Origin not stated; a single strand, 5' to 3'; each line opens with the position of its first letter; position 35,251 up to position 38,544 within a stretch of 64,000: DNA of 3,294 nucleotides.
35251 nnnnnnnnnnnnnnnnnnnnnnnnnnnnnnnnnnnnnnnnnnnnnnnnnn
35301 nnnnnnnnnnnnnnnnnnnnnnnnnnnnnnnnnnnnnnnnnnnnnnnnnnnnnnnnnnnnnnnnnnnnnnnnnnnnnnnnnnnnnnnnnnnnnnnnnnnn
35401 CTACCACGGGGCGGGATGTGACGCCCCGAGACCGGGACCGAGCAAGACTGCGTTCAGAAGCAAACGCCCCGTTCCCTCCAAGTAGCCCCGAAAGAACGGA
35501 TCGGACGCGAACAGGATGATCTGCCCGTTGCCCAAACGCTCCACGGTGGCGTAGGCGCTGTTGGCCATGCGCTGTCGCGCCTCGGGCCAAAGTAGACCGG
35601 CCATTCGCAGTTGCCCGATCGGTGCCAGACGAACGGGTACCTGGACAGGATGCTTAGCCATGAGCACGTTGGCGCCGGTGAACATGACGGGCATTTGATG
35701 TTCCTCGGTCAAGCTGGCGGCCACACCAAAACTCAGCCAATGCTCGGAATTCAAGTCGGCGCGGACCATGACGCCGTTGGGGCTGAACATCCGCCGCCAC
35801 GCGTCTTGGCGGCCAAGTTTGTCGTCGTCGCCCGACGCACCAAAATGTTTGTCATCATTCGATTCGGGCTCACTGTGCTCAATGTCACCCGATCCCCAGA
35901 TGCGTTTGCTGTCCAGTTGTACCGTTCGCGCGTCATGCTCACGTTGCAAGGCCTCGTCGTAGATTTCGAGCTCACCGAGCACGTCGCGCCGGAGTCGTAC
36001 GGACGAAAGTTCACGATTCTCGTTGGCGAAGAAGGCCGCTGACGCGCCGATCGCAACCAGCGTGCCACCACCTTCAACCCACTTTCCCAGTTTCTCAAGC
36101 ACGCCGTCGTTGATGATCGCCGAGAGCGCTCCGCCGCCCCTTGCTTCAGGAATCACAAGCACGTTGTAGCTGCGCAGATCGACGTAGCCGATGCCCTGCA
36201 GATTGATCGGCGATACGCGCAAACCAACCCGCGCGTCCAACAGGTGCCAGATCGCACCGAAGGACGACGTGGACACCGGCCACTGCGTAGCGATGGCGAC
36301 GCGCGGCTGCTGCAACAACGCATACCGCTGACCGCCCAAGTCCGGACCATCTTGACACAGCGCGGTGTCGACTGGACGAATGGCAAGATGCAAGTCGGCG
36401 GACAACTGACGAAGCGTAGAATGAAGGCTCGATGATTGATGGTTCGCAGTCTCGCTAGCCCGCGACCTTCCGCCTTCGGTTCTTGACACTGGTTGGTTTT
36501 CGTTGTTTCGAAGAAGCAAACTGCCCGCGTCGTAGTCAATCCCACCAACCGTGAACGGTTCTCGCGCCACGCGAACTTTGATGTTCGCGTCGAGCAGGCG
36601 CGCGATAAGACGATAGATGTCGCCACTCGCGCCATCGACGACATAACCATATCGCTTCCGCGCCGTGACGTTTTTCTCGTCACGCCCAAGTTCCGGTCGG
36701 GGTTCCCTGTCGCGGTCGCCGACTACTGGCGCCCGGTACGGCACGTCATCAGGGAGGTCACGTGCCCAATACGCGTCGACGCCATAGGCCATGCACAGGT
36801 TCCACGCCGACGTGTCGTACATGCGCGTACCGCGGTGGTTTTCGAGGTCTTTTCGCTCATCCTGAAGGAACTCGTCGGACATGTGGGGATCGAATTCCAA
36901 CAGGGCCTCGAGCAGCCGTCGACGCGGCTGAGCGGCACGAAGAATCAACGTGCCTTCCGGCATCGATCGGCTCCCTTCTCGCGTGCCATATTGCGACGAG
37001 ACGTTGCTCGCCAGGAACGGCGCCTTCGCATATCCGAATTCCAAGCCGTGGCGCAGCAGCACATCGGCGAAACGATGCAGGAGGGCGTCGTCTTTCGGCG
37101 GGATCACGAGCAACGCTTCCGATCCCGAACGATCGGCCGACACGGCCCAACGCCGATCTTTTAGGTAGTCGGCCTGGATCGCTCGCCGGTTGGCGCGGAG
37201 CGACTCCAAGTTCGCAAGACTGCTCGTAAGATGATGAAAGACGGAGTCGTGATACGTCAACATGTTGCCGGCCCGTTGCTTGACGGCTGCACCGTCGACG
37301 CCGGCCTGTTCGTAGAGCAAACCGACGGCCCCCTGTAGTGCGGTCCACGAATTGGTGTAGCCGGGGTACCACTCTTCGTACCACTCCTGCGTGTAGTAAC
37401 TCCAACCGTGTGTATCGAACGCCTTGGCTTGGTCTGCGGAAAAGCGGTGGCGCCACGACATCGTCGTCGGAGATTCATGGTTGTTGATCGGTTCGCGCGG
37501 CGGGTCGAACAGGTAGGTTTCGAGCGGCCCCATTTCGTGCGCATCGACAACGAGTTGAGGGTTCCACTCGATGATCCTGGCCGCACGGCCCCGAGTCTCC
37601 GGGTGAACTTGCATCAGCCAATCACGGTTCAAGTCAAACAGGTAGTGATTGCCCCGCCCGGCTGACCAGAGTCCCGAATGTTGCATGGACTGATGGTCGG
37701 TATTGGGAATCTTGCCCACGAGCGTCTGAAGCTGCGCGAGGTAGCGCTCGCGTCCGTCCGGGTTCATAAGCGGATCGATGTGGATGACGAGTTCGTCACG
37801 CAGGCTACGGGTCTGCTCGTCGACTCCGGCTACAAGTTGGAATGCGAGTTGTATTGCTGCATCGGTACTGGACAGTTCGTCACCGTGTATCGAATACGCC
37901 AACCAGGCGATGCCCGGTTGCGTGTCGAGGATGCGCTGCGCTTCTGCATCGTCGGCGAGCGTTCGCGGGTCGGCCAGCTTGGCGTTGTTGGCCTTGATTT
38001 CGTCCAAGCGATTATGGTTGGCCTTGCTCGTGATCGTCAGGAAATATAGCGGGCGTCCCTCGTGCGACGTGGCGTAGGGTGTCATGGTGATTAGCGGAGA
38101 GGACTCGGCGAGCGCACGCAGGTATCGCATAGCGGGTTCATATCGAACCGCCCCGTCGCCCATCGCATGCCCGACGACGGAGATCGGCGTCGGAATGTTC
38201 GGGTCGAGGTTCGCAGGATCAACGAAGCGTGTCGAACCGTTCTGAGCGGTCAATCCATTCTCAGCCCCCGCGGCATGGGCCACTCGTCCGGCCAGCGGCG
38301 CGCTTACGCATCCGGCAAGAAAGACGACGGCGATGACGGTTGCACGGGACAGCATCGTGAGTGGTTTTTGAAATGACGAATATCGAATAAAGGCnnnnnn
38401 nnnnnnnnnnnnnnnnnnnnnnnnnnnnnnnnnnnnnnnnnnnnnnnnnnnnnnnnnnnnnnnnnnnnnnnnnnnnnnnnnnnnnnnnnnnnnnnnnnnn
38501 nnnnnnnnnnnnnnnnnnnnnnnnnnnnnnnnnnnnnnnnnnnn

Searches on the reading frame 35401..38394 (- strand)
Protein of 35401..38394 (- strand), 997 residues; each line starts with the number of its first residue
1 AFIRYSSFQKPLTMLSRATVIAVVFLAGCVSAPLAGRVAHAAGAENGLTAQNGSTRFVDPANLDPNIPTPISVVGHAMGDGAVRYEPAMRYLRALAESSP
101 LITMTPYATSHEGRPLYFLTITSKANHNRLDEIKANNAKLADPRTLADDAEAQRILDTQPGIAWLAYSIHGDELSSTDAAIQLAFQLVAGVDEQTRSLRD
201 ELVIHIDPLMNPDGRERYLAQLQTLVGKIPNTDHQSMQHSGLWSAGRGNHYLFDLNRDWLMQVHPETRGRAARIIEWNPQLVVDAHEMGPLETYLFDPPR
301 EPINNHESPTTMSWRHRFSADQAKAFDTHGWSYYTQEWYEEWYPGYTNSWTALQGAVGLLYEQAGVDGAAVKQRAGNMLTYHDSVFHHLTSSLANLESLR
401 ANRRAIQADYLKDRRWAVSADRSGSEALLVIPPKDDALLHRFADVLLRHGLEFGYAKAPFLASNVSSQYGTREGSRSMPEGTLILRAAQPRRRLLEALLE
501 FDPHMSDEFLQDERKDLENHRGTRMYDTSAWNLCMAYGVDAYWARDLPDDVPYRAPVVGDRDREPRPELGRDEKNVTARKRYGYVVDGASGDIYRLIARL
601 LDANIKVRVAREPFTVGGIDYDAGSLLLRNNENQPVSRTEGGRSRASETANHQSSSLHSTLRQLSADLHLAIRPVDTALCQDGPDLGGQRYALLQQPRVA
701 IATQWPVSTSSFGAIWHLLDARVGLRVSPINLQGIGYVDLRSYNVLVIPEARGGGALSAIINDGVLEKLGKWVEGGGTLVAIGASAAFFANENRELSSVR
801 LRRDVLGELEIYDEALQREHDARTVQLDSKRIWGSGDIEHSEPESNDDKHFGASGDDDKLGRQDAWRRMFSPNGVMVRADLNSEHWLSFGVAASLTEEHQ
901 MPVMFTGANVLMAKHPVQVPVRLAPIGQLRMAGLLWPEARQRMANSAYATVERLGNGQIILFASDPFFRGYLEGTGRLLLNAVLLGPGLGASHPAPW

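Call 21: search_protein_families(library=pfam, proteins=[window:35401-38394:-], max_evalue=0.001)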
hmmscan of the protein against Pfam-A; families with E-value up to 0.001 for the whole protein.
window:35401-38394:- (997 aa): 1 family
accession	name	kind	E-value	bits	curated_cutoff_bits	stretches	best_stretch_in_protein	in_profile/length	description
PF00246.29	Peptidase_M14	-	1.3e-17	64.8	21.6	1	90-262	3-136/286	Zinc carboxypeptidase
